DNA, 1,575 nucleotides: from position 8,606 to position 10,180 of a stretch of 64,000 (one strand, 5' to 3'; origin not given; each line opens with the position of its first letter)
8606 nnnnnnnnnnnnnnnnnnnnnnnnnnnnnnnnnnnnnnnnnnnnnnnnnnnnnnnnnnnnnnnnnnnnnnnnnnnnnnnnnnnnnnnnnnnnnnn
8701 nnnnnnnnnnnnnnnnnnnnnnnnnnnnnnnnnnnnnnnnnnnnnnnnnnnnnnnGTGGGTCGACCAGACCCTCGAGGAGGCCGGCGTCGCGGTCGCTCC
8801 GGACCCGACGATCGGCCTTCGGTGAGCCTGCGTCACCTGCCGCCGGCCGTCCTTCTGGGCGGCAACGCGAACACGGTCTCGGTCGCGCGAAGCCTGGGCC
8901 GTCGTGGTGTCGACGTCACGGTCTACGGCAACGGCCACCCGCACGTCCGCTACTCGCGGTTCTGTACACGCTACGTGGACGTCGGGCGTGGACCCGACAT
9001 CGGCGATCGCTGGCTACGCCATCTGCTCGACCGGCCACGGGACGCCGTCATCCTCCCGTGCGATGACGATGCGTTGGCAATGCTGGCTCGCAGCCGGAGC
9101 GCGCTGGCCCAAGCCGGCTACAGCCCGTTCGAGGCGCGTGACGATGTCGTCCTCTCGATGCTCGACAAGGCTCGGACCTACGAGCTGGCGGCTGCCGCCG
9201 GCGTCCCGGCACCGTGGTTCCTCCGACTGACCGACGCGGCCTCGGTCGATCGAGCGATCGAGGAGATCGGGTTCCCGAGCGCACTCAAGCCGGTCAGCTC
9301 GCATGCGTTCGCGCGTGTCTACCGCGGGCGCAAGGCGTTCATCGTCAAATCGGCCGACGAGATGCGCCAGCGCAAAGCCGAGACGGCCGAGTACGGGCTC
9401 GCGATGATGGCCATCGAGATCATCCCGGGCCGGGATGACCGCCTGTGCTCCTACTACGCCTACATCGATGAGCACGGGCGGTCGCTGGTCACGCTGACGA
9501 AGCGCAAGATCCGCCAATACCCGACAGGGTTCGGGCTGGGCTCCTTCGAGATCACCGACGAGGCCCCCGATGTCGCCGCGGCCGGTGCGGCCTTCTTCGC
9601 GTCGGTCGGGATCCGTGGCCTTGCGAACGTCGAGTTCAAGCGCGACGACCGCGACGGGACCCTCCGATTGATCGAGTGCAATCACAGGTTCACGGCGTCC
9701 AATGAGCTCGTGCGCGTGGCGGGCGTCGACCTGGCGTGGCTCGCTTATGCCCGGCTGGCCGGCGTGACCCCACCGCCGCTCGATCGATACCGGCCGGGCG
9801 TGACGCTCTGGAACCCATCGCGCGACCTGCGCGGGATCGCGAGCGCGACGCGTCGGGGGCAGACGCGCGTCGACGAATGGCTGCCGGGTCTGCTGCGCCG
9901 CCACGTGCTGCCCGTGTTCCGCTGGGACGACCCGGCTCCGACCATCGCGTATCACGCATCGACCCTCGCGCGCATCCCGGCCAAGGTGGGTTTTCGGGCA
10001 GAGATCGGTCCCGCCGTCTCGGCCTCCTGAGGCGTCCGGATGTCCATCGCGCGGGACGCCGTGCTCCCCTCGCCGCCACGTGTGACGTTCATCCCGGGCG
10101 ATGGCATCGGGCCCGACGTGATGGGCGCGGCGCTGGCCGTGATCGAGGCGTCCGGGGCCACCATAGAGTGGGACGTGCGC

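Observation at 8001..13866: Candidate undescribed ATP-grasp/flippase cluster: RraA-like, COG3919 ATP-grasp, IDH-family dehydrogenase and a flippase::ATP-grasp fusion, translationally coupled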

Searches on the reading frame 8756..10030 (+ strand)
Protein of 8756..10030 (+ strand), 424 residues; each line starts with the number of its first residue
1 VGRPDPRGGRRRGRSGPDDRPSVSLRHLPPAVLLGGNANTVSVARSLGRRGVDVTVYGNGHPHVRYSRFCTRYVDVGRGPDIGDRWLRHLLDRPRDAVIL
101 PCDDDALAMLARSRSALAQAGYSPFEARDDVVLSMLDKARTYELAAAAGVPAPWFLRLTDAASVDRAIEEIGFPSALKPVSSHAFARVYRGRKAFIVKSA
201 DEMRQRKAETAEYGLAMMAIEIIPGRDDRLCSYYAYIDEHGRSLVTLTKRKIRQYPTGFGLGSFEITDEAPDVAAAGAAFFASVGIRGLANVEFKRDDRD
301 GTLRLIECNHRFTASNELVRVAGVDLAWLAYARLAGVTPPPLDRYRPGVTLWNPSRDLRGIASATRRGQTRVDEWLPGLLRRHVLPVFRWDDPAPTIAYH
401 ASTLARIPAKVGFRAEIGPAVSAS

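Call 8: search_protein_families(library=pfam, proteins=[window:8756-10030:+], max_evalue=0.01)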
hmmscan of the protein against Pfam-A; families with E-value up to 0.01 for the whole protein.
window:8756-10030:+ (424 aa): 4 families
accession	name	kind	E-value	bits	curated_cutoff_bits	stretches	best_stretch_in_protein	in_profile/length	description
PF15632.11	ATPgrasp_Ter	-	2.3e-05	24.6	29.1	1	266-337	42-111/131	ATP-grasp in the biosynthetic pathway with Ter operon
PF02786.22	CPSase_L_D2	-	0.003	17.6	19.8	0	276-330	144-199/211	Carbamoyl-phosphate synthase L chain, ATP binding domain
PF13549.11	ATP-grasp_5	-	0.0034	17.2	27.6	1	134-190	8-64/221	ATP-grasp domain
PF02222.28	ATP-grasp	-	0.0051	16.9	27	1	145-223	3-76/179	ATP-grasp domain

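Call 9: search_protein_families(library=ncbifam, proteins=[window:8822-10030:+], max_evalue=0.01)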
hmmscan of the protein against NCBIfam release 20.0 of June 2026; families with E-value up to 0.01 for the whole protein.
window:8822-10030:+ (402 aa): 11 families
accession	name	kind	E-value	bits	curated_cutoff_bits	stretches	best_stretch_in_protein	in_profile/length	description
NF009402.0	PRK12767.1-1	equivalog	4.6e-12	45.4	218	1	65-301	65-287/329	carbamoyl phosphate synthase-like protein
NF009404.0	PRK12767.1-3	equivalog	1e-07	31.2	316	1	75-328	71-323/344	carbamoyl phosphate synthase-like protein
NF005315.0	PRK06849.1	equivalog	1.6e-07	30.7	406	1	11-381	8-358/389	hypothetical protein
NF009405.0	PRK12767.1-4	equivalog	4.2e-06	26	390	1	75-328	72-305/320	carbamoyl phosphate synthase-like protein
NF009406.0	PRK12767.1-5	equivalog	0.00013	21.2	271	1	80-316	78-297/327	carbamoyl phosphate synthase-like protein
TIGR02144.1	LysX_arch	equivalog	0.00014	21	275.6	1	97-159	70-131/281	lysine biosynthesis protein LysX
NF002378.0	PRK01372.1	subfamily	0.00017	20.4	243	1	114-205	99-183/305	D-alanine--D-alanine ligase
TIGR00768.1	rimK_fam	subfamily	0.00022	20.7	143.4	1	108-167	80-139/276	RimK family alpha-L-glutamate ligase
TIGR02068.2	cya_phycin_syn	equivalog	0.0072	14.4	850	1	114-209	212-302/862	cyanophycin synthetase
NF009471.0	PRK12833.1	equivalog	0.0078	14.8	686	0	96-160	99-165/467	acetyl-CoA carboxylase biotin carboxylase subunit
NF011167.0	PRK14569.1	equivalog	0.0098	15.3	410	0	114-197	97-171/296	D-alanyl-alanine synthetase A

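Call 11: search_solved_structures(query=window:8822-10030:+, max_evalue=1)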
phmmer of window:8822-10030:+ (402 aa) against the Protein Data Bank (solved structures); distinct sequences matched with E-value up to 1: 10.
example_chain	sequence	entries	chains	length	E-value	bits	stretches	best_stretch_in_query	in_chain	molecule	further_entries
3vpd_A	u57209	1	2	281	0.014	17.7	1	101-189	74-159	Ribosomal protein S6 modification protein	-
8hz4_A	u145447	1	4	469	0.027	16.8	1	116-305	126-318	Biotin carboxylase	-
1uc8_A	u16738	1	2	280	0.039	16.3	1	101-160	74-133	lysine biosynthesis enzyme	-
1uc9_A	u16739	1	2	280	0.041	16.2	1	101-160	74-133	lysine biosynthesis enzyme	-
8evy_B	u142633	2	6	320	0.18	14.1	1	91-161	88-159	D-alanine--D-alanine ligase B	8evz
5d8d_A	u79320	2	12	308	0.32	13.3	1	114-203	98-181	D-alanine--D-alanine ligase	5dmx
7kc7_A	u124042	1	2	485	0.69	12.2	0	109-170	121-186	2-oxoglutarate carboxylase small subunit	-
7kbl_A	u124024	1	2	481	0.72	12.1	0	109-162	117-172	2-oxoglutarate carboxylase small subunit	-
7kct_A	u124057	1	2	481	0.72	12.1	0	109-162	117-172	2-oxoglutarate carboxylase small subunit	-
3vpb_A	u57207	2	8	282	0.97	11.7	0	91-188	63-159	Putative acetylornithine deacetylase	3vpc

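Call 19: find_homologous_proteins(query=window:8822-10030:+, max_evalue=0.00001)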
Query window:8822-10030:+ (402 aa): 605 proteins with E <= 0.00001 among 8000 candidates; the best 120 are listed.
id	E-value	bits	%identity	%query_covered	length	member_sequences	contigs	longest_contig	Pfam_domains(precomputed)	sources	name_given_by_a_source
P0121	1.5e-248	843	93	100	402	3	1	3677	PF15632.12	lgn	-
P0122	2.7e-247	838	93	100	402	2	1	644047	PF15632.12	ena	-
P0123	6.6e-208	709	78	100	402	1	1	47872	-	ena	-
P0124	1.6e-199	681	75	100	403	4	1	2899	PF15632.12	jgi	jgi:D-aspartate ligase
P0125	2.5e-198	677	75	100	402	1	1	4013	PF15632.12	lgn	-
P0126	7.4e-198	676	75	100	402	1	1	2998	PF15632.12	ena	-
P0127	5.9e-197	673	74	100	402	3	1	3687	-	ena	-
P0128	1.1e-195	669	75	99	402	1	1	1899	PF15632.12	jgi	jgi:D-aspartate ligase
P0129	3.4e-189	647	72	99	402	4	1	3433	-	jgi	jgi:D-aspartate ligase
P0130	4.4e-185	634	71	100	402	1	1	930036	-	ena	-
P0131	1.3e-182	626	71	99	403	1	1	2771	-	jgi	-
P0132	2.3e-182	625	70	100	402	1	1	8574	-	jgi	jgi:D-aspartate ligase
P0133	1.2e-180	619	68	99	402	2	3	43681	-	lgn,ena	-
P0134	1.9e-179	615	71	96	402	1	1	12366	PF15632.12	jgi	jgi:D-aspartate ligase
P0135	3.2e-176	604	69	98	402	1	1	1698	-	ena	-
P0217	1.7e-106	375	48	93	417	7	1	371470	PF15632.12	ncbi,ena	-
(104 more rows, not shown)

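Call 21: find_related_loci(query=A1, collection=genome_contigs, flank=10000)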
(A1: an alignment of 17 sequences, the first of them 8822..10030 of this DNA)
Query A1 (402 aa) in genome_contigs; peptide patterns used: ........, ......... (x = any residue, [..] = any of these).
599 stretches matched a pattern (row limit reached: there are more); 576 encode a relative of the query (tblastn E <= 1e-3); the best 80 are kept; 80 distinct loci.
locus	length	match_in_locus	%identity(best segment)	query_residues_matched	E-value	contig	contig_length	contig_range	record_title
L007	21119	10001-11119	53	7-378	2e-117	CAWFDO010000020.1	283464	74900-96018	MAG: uncultured Actinomycetes bacterium isolate MFD02360.bin.2.285 genome assembly, contig: contig_6110, whole genome sh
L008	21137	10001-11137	50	7-385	4e-117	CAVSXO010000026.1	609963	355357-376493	MAG: uncultured Solirubrobacterales bacterium isolate MFD05567.bin.2.250 genome assembly, contig: contig_4384, whole gen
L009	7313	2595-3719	52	3-376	5e-115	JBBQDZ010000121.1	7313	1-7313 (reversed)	MAG: Gaiellales bacterium isolate Co_metawrap_1133 Cmw_1133_k141_15304810_length_7313_cov_17.9810, whole genome shotgun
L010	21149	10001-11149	50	7-388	2e-112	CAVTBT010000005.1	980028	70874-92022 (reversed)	MAG: uncultured Gaiellaceae bacterium isolate MFD02360.bin.2.295 genome assembly, contig: contig_3037, whole genome shot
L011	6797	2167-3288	51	7-379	5e-112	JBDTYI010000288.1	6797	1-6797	MAG: Solirubrobacteraceae bacterium isolate cluster4_bin.136 NODE_38214_length_6797_cov_20.656630, whole genome shotgun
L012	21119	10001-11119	50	6-376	1e-111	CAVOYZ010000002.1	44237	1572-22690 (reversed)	MAG: uncultured Solirubrobacterales bacterium isolate MFD09779.bin.2.207 genome assembly, contig: contig_13183, whole ge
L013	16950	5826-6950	50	7-382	2e-108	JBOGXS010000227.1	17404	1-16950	MAG: Thermoleophilaceae bacterium isolate M3-S_metawrap_bin.54 k127_4477197, whole genome shotgun sequence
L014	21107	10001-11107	51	8-375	5e-108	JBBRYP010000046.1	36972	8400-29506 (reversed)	MAG: Gaiellales bacterium isolate La5_metabat2.126 La5_metabat2.126_K_1142735_L_36972_cov_51.0547, whole genome shotgun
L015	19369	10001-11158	46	7-390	3e-107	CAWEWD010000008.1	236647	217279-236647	MAG: uncultured Actinomycetes bacterium isolate MFD06298.bin.3.125 genome assembly, contig: contig_64504, whole genome s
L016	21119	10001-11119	48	7-378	3e-107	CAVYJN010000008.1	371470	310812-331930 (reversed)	MAG: uncultured Solirubrobacterales bacterium isolate MFD05674.bin.2.30 genome assembly, contig: contig_56382, whole gen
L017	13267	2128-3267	48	7-384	3e-105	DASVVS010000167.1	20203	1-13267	MAG TPA_asm: Thermoleophilaceae bacterium isolate SMAG_U3349 k141_195579, whole genome shotgun sequence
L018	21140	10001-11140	49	7-384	9e-105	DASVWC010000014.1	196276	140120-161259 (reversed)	MAG TPA_asm: Thermoleophilaceae bacterium isolate SMAG_U3360 k141_231829, whole genome shotgun sequence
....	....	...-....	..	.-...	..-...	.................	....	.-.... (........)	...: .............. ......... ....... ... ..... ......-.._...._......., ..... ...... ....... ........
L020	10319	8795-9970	47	7-401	1e-103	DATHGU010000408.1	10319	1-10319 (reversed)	MAG TPA_asm: Solirubrobacteraceae bacterium isolate SMAG_U12482 k141_198267, whole genome shotgun sequence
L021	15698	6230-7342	48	7-375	1e-103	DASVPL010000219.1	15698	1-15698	MAG TPA_asm: Thermoleophilaceae bacterium isolate SMAG_U3178 k141_25873, whole genome shotgun sequence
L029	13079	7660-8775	47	7-377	2e-101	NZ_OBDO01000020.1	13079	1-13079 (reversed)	Geodermatophilus sabuli strain DSM 46844, whole genome shotgun sequence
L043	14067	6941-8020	48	8-366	3e-98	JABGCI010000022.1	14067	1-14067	Trujillonella endophytica strain CPCC 205247 Scaffold23_1, whole genome shotgun sequence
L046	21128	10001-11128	46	7-382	2e-96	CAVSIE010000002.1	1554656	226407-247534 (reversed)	MAG: uncultured Solirubrobacterales bacterium isolate MFD02360.bin.2.91 genome assembly, contig: contig_2357, whole geno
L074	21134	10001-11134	45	6-378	1e-89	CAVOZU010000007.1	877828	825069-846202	MAG: uncultured Actinomycetes bacterium isolate MFD09964.bin.1.333 genome assembly, contig: contig_31817, whole genome s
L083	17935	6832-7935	42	8-375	2e-86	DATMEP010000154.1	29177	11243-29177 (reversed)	MAG TPA_asm: Solirubrobacterales bacterium isolate SMAG_U13439 k141_2277957, whole genome shotgun sequence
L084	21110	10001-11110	42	7-375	6e-86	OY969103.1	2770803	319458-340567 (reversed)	MAG: uncultured Solirubrobacterales bacterium isolate MFD03975.bin.c.2 genome assembly, chromosome: 1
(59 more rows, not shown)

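Call 31: find_encoding_contigs(protein=P0122, flank=10000, max_places=2)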
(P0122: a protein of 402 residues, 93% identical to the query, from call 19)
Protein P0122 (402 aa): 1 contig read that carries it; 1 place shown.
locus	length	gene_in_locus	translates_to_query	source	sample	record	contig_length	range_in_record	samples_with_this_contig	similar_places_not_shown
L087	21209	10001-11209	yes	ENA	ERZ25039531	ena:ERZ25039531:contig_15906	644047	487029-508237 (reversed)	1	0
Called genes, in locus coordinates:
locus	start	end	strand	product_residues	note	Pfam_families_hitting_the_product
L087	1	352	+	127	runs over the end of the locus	PF04020:Phage_holin_4_2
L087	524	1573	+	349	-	PF02784:Orn_Arg_deC_N, PF00278:Orn_DAP_Arg_deC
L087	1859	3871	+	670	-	PF04536:TPM_phosphatase, PF20990:DUF2207_C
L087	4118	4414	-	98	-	-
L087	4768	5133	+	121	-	PF08281:Sigma70_r4_2, PF04545:Sigma70_r4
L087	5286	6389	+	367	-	PF26549:Tricorn_N (faint), PF07676:PD40 (faint), PF26550:Tricorn_2nd (weak)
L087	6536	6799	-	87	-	-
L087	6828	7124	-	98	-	-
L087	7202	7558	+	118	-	-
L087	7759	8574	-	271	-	PF01476:LysM, PF23473:LysM3_LYK4_5 (faint)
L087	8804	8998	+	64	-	-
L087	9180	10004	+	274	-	PF03737:RraA-like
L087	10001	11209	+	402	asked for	PF15632:ATPgrasp_Ter (weak)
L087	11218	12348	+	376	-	PF00180:Iso_dh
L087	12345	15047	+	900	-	PF01943:Polysacc_synt, PF13440:Polysacc_synt_3 (weak)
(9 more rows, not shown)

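Call 41: list_cluster_members(proteins=[P0015, P0019, P0022, P0047, window:11164-13866:+, window:8822-10030:+, P0217])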
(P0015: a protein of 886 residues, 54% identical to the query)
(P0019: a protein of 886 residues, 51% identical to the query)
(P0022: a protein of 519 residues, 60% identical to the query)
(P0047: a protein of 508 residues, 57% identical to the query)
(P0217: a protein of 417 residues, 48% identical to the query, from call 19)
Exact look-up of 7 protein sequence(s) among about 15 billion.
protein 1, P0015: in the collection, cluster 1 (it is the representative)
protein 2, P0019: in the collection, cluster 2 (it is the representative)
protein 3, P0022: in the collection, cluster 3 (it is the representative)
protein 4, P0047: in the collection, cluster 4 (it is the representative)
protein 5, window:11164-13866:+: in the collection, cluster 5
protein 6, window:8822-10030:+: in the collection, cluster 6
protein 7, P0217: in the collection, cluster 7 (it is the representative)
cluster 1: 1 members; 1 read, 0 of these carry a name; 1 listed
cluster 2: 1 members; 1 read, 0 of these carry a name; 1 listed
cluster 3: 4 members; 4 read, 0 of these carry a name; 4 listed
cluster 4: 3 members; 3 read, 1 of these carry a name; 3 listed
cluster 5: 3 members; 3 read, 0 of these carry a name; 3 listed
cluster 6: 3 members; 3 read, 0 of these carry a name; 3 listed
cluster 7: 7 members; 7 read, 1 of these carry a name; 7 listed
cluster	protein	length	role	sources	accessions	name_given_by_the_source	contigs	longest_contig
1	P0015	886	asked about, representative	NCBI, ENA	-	-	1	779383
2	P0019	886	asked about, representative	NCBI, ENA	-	-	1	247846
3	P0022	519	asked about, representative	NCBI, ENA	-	-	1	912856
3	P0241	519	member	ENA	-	-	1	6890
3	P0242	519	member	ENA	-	-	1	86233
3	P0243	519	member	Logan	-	-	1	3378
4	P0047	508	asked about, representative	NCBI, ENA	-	-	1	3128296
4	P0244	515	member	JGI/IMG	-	O-antigen/teichoic acid export membrane protein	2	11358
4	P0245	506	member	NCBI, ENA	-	-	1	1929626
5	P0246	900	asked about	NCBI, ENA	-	-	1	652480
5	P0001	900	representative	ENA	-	-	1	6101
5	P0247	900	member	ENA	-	-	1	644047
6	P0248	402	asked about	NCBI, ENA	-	-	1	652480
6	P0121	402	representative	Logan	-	-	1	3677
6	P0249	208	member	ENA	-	-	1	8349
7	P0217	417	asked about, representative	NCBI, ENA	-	-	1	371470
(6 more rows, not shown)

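Call 44: search_solved_structures(query=A1, max_evalue=0.01)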
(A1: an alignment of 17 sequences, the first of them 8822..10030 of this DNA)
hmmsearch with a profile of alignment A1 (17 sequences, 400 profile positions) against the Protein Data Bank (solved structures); distinct sequences matched with E-value up to 0.01: 20.
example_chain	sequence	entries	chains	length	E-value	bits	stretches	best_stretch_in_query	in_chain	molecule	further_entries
1ce8_A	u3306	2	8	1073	2.3e-10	43.1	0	244-316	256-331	PROTEIN (CARBAMOYL-PHOSPHATE SYNTHASE) | carbamoyl phosphate synthetase large chain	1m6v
1bxr_A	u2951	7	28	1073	2.5e-10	43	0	244-316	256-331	CARBAMOYL-PHOSPHATE SYNTHASE | CARBAMOYL PHOSPHATE SYNTHETASE: LARGE SUBUNIT | CARBAMOYL PHOSPHATE SYNTHETASE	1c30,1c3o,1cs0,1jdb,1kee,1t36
1a9x_A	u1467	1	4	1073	6.8e-10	41.5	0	244-316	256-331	CARBAMOYL PHOSPHATE SYNTHETASE (LARGE CHAIN)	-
2pn1_A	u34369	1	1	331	5.5e-05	25.4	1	66-330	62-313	Carbamoylphosphate synthase large subunit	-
3se7_A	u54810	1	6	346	6.6e-05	25.1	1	113-204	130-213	VanA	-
8evy_B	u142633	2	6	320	7.9e-05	24.8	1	114-160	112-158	D-alanine--D-alanine ligase B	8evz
1e4e_B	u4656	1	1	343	8.3e-05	24.8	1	113-204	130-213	VANCOMYCIN/TEICOPLANIN A-TYPE RESISTANCE PROTEIN VANA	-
1e4e_A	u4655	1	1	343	8.4e-05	24.8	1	113-204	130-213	VANCOMYCIN/TEICOPLANIN A-TYPE RESISTANCE PROTEIN VANA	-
7txv_A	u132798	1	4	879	0.00029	23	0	114-161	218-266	Cyanophycin synthase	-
7lg5_A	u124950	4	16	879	0.00029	23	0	114-161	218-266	Cyanophycin synthase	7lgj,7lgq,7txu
5dot_A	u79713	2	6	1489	0.00061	21.9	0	252-323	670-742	Carbamoyl-phosphate synthase [ammonia], mitochondrial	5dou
6uel_A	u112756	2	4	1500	0.00062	21.9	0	252-323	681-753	Carbamoyl-phosphate synthase [ammonia], mitochondrial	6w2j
4fu0_A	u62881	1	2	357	0.00089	21.4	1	113-204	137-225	D-alanine--D-alanine ligase 7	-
7lgn_A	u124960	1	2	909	0.001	21.2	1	113-208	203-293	Cyanophycin synthase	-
1uc8_A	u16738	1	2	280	0.0032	19.6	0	95-158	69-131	lysine biosynthesis enzyme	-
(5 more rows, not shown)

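Call 55: predict_structure(alignment_id=A1)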
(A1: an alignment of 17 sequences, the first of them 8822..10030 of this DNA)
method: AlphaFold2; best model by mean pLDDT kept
length: 402 residues; sequences in the alignment: 17
mean_pLDDT: 88.5   pTM: 0.87
mean pLDDT of the five models: 88.5, 88.4, 88.3, 84.9, 84.4
residues with pLDDT >= 90: 265; 70-90: 110; 50-70: 12; < 50: 15
segments of 3 or more residues with pLDDT < 50: 390-402
pLDDT, mean of each block of 10 residues (from residue 1): 76 90 95 91 94 89 95 93 95 97 95 95 95 96 97 94 86 95 96 95 88 93 91 72 91 96 95 94 94 89 95 90 87 82 79 79 87 88 64 39 33
secondary structure, 60 per line:
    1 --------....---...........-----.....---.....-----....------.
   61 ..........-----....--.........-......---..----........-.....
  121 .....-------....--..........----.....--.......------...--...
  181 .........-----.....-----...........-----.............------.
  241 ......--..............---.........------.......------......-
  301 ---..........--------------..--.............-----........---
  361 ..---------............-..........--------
elements in order: E9-12 H16-26 E32-36 H40-44 E50-53 H60-70 E76-79 H82-90 H92-97 H107-114 H116-125 E133-136 H139-148 E153-157 H160-166 E173-175 H178-189 E195-199 E208-215 E221-233 E240-246 H249-262 E266-274 E281-287 H294-299 H304-313 H332-344 H350-357 H372-383 H385-394
